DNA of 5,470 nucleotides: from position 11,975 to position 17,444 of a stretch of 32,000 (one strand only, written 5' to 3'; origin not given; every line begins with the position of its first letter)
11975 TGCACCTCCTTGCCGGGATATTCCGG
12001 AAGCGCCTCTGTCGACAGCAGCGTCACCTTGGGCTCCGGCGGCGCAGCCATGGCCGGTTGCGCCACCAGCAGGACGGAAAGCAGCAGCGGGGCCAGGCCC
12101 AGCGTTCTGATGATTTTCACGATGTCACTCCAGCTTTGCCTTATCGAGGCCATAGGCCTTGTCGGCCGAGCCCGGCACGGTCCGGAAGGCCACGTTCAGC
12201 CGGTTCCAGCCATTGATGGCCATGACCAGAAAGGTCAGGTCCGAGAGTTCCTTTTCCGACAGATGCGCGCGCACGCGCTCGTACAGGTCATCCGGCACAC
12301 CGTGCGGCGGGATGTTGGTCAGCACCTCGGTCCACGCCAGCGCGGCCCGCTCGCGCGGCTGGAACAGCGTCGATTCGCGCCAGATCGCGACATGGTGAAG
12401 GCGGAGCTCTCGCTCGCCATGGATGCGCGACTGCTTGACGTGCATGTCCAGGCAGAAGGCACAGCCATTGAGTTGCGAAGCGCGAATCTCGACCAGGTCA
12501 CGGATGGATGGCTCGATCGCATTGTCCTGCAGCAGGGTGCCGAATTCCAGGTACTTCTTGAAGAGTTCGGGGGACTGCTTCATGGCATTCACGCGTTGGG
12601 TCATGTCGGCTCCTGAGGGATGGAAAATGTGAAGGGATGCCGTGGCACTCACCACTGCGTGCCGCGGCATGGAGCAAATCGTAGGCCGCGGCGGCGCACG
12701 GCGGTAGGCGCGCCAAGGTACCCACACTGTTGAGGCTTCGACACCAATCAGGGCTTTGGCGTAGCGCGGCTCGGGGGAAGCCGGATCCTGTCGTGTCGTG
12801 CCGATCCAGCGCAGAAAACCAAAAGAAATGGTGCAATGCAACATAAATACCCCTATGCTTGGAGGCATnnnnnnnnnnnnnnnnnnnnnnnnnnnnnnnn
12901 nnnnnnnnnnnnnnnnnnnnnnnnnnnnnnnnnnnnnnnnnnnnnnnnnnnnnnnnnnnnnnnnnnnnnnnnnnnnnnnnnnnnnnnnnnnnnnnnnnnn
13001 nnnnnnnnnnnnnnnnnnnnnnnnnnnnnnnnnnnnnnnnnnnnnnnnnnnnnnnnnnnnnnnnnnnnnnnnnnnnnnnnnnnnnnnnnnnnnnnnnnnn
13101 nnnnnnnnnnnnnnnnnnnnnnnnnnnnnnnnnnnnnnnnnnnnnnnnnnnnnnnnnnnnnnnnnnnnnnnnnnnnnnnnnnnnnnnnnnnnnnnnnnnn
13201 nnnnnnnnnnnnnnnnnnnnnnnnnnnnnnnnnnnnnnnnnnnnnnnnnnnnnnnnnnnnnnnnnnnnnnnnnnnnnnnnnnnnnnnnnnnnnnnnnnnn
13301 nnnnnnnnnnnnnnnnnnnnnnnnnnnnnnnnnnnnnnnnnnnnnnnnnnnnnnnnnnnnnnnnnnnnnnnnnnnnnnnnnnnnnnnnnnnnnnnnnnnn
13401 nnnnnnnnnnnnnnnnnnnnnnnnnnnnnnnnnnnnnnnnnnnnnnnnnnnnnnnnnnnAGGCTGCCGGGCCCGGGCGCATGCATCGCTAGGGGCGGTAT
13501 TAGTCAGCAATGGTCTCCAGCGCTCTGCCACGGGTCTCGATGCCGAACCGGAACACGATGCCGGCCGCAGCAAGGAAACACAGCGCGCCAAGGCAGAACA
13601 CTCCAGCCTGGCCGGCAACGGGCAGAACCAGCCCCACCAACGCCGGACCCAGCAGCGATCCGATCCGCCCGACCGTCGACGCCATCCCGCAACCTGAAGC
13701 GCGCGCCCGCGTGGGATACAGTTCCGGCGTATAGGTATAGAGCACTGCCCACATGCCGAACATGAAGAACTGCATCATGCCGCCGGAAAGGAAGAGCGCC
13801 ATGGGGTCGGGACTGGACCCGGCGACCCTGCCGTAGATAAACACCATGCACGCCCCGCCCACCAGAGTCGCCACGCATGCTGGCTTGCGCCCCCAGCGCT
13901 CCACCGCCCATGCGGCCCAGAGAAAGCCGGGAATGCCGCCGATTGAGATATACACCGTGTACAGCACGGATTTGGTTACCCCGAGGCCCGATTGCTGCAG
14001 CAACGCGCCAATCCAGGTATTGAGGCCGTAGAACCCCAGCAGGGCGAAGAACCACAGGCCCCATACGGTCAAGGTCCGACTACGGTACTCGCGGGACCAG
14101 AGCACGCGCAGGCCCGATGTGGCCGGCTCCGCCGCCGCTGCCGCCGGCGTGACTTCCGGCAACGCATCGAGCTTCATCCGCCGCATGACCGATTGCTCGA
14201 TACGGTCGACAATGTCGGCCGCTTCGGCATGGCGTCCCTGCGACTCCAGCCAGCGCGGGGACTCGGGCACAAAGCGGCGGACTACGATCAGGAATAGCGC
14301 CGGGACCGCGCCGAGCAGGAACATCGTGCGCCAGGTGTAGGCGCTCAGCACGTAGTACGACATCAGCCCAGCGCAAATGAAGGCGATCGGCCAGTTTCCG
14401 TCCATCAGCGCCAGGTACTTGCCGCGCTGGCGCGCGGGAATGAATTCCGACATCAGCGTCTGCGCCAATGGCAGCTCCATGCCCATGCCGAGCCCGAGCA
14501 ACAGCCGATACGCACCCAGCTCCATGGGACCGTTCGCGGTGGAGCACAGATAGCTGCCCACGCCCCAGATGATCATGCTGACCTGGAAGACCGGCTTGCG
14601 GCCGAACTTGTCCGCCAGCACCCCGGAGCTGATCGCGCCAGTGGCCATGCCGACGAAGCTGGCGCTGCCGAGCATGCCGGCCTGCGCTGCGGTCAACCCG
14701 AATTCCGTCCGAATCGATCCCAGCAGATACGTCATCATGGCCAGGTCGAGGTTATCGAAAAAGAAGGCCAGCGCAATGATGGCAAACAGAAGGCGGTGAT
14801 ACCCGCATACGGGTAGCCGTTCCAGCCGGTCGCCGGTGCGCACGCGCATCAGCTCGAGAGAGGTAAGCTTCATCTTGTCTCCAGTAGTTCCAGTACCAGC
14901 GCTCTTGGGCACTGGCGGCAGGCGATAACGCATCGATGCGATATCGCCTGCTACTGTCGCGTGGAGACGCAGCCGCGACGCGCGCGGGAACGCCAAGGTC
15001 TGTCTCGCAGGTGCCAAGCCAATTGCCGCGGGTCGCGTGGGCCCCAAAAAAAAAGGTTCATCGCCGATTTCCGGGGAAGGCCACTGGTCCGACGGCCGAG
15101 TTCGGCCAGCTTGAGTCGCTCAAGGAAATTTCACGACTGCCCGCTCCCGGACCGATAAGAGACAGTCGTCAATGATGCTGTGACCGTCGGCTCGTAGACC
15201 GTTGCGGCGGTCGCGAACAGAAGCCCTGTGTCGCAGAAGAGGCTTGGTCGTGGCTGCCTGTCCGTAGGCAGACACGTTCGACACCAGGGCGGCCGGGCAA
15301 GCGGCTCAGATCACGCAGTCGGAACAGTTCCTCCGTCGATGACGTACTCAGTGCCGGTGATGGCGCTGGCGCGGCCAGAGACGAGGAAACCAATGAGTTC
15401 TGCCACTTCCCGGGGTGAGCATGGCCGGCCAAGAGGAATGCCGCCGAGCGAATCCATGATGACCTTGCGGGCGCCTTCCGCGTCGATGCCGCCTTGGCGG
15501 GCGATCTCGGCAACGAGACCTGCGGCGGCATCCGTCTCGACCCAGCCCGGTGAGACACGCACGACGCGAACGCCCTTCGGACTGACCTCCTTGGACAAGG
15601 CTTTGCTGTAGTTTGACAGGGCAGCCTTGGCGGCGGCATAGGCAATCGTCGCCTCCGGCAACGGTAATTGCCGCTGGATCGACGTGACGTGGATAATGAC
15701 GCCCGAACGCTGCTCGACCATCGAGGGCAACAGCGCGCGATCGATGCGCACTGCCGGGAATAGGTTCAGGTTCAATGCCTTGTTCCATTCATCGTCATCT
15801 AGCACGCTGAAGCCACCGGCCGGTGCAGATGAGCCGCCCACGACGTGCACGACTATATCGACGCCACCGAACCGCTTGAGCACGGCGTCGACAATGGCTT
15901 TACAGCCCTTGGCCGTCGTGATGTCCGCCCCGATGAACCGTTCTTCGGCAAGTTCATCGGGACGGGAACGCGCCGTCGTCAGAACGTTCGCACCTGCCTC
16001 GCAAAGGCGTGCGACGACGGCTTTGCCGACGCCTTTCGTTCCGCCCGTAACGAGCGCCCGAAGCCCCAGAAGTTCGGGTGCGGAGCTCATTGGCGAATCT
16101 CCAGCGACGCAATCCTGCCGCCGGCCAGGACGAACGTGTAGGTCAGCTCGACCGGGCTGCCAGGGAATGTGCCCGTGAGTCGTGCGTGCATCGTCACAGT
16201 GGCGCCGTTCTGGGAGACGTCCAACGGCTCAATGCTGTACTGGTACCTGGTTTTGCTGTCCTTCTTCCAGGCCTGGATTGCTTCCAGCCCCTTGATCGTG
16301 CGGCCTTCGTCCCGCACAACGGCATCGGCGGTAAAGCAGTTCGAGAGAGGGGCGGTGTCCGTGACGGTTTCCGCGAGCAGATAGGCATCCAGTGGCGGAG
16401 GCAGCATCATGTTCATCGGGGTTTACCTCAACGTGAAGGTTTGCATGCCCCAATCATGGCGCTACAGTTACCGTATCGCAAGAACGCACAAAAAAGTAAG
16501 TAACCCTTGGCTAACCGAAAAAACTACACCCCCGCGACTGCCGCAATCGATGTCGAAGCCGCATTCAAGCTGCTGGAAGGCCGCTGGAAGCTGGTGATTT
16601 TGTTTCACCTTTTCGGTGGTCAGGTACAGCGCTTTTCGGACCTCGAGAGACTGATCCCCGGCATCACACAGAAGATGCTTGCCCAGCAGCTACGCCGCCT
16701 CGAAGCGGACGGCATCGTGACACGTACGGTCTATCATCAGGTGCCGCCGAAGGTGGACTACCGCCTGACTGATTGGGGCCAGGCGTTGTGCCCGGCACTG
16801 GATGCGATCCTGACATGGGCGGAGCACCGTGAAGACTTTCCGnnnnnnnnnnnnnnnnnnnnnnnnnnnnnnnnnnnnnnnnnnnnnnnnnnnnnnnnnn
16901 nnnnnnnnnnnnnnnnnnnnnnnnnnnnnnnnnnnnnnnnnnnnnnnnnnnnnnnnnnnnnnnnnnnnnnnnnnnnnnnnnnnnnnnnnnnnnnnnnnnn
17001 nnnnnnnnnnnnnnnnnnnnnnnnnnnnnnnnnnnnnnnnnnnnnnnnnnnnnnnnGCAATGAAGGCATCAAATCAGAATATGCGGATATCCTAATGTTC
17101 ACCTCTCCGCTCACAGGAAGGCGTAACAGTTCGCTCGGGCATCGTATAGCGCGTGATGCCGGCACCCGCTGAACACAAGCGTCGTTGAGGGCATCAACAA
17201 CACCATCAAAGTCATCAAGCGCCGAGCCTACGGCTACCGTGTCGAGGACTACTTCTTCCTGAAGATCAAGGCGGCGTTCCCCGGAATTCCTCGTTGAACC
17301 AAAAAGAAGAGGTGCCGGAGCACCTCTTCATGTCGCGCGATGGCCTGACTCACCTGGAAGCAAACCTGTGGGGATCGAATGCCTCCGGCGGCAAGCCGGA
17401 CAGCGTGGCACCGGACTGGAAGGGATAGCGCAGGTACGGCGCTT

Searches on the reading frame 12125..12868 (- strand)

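Call 82: search_protein_families(library=pfam, proteins=[window:12125-12868:-], max_evalue=0.001)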
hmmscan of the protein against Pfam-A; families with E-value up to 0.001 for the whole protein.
window:12125-12868:- (247 aa): 1 family
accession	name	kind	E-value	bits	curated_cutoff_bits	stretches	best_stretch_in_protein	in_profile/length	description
PF02627.25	CMD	-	1.7e-19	70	23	1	100-181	1-83/84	Carboxymuconolactone decarboxylase family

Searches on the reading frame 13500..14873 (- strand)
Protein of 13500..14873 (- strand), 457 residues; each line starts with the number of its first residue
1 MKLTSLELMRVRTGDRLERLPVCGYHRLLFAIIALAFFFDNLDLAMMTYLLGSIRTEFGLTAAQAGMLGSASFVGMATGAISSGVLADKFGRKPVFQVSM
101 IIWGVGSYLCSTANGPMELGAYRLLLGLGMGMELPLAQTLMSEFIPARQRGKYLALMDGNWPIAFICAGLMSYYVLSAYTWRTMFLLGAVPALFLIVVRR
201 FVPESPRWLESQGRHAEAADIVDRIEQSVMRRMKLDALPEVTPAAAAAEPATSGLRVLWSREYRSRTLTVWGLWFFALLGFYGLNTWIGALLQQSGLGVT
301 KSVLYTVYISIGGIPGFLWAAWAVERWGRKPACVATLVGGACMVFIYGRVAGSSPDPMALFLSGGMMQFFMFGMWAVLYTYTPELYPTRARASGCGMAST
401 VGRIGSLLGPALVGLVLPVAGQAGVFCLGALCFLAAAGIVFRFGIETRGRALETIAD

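Call 41: search_protein_families(library=ncbifam, proteins=[window:13500-14873:-], max_evalue=0.00001)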
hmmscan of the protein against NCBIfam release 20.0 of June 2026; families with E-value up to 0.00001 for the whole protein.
window:13500-14873:- (457 aa): 35 families (the best 25 are shown)
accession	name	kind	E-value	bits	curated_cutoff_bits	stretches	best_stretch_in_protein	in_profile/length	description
TIGR00895.1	2A0115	subfamily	6.7e-85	285.4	418.55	1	24-417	13-398/398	aromatic acid/H+ symport family MFS transporter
TIGR00898.1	2A0119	subfamily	2.4e-54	184.9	550.75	1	49-452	109-504/506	cation transport protein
NF053517.1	HbztTptrPcaK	equivalog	2.6e-49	168.4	770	1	19-436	10-419/437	4-hydroxybenzoate transporter PcaK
NF008586.0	PRK11551.1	equivalog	4.7e-48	164.2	410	2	36-223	23-211/406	3-(3-hydroxy-phenyl)propionate transporter MhpT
NF052357.1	GlucTporGlcPStph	equivalog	2e-38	132.4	750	1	27-455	6-433/445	glucose transporter GlcP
TIGR00879.1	SP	subfamily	2e-34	119.1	237.8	1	29-455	58-510/510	sugar porter family MFS transporter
NF003024.0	PRK03893.1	subfamily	2.2e-31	109.3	604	1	30-227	23-220/497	sialate:H+ symport family MFS transporter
TIGR00891.1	2A0112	subfamily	2e-30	106.2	552.9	1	29-410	13-381/405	sialate:H+ symport family MFS transporter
TIGR01299.1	synapt_SV2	subfamily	1.2e-29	102.8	637.3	1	23-232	159-384/742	synaptic vesicle protein SV2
NF008963.0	PRK12307.1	equivalog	1.3e-29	103.6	637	1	34-218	24-212/426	MFS transporter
TIGR00893.1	2A0114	subfamily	2.7e-29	102.3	395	1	52-437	18-392/399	D-galactonate transporter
TIGR00887.1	2A0109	equivalog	2.7e-25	89.3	610.3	2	179-455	201-499/502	phosphate:H+ symporter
TIGR00883.1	2A0106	subfamily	2.3e-21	76.3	443.45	2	70-220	42-208/400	metabolite/H+ symporter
NF007484.0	PRK10077.1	equivalog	3.4e-21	75.6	608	1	47-455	39-468/480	D-xylose transporter XylE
TIGR00711.1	efflux_EmrB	subfamily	2.8e-17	62.6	230.2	1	29-202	3-176/485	DHA2 family efflux MFS transporter permease subunit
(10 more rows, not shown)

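Call 42: search_solved_structures(query=window:13500-14873:-, max_evalue=0.00001)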
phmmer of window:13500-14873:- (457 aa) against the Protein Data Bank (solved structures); distinct sequences matched with E-value up to 0.00001: 55.
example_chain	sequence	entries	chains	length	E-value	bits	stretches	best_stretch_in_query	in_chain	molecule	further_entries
4lds_A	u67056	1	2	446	1.7e-29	106.1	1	28-455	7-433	Glucose transporter GlcP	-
8uo8_A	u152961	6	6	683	1.6e-25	93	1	22-288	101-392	Synaptic vesicle glycoprotein 2B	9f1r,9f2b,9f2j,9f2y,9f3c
9okf_A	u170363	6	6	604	2.7e-24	89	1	22-232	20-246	Synaptic vesicle glycoprotein 2A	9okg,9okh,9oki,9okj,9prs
9ntc_A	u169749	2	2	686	2.9e-24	88.9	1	22-232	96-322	Synaptic vesicle glycoprotein 2A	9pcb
8uo9_A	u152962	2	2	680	4.7e-24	88.2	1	22-232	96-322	Synaptic vesicle glycoprotein 2A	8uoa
8yf0_B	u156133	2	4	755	6.8e-24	87.6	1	22-231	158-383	Synaptic vesicle glycoprotein 2A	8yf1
9pc9_A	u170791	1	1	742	7.8e-24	87.4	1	22-231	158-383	Synaptic vesicle glycoprotein 2A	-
8jlc_A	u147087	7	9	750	8.5e-24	87.3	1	22-231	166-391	Synaptic vesicle glycoprotein 2A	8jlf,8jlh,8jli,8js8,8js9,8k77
9fyq_A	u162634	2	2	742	1.1e-23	87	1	22-231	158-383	Synaptic vesicle glycoprotein 2A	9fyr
8jtt_A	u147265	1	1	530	1.1e-22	83.7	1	53-453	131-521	Solute carrier family 22 member 1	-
8sc2_A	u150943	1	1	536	1.1e-22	83.6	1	53-453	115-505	Solute carrier family 22 member 1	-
8sc1_A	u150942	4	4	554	1.2e-22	83.5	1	53-453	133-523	Solute carrier family 22 member 1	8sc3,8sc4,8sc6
8jts_A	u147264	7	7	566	1.3e-22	83.4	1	53-453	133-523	Solute carrier family 22 member 1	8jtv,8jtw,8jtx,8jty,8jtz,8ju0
8et9_A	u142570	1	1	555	2.3e-20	76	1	53-456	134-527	OCT2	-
9pdq_A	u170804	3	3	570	2.6e-20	75.8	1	49-416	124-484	Organic cation/carnitine transporter 2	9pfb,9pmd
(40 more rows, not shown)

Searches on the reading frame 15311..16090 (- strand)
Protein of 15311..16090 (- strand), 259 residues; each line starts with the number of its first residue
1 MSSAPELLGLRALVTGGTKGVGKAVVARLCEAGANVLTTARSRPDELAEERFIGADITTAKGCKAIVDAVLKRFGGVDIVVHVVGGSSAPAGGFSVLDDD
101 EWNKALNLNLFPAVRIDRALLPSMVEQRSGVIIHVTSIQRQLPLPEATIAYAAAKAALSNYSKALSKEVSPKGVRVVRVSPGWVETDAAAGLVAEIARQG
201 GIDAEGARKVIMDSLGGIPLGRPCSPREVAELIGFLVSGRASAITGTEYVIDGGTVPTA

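Call 82: search_protein_families(library=pfam, proteins=[window:15311-16090:-], max_evalue=0.001)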
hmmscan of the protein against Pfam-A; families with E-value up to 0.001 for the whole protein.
window:15311-16090:- (259 aa): 6 families
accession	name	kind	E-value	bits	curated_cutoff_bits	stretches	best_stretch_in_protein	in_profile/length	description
PF13561.12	adh_short_C2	-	1.6e-44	152.7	27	1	19-254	6-234/236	Enoyl-(Acyl carrier protein) reductase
PF00106.31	adh_short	-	1.6e-40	139.1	26.6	1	12-192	3-190/195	short chain dehydrogenase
PF01370.27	Epimerase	-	1.3e-07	31.8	20.9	1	12-169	1-160/240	NAD dependent epimerase/dehydratase family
PF08659.16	KR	-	7.9e-05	23.1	22.6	1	13-159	4-157/180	KR domain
PF13460.12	NAD_binding_10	-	0.00023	21.5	27.2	1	16-193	1-155/184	NAD(P)H-binding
PF08643.16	DUF1776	-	0.00039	20.4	25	1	90-182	104-197/294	Fungal family of unknown function (DUF1776)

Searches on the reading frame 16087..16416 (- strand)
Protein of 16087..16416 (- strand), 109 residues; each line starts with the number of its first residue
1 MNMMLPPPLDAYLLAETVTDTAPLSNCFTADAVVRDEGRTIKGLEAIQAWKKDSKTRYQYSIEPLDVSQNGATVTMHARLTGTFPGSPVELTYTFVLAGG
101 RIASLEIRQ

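Call 82: search_protein_families(library=pfam, proteins=[window:16087-16416:-], max_evalue=0.001)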
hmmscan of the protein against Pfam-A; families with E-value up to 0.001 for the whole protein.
window:16087-16416:- (109 aa): 2 families
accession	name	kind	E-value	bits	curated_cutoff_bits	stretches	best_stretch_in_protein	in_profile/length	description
PF12680.13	SnoaL_2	-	1.6e-08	35.5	27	1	15-104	7-101/102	SnoaL-like domain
PF14534.12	DUF4440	-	4.2e-05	24.4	25.2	1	12-95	8-94/107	Domain of unknown function (DUF4440)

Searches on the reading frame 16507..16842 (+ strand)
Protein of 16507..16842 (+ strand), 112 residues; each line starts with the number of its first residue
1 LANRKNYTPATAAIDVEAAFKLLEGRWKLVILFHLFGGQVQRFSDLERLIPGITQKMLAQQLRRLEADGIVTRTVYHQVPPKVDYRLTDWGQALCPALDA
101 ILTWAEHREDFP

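Call 82: search_protein_families(library=pfam, proteins=[window:16507-16842:+], max_evalue=0.001)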
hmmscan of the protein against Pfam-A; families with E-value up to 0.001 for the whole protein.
window:16507-16842:+ (112 aa): 1 family
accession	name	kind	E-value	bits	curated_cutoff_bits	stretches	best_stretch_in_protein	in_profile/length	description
PF01638.23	HxlR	-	2.4e-32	111.1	20.8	1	22-107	1-85/91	HxlR-like helix-turn-helix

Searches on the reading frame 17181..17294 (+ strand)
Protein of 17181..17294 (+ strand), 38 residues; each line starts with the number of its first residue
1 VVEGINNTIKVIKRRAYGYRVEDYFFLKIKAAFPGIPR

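Call 82: search_protein_families(library=pfam, proteins=[window:17181-17294:+], max_evalue=0.001)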
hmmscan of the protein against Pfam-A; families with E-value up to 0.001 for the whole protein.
window:17181-17294:+ (38 aa): 1 family
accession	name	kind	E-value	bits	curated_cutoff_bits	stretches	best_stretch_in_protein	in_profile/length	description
PF01610.23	DDE_Tnp_ISL3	-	6.6e-08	33.1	23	1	1-29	212-240/240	Transposase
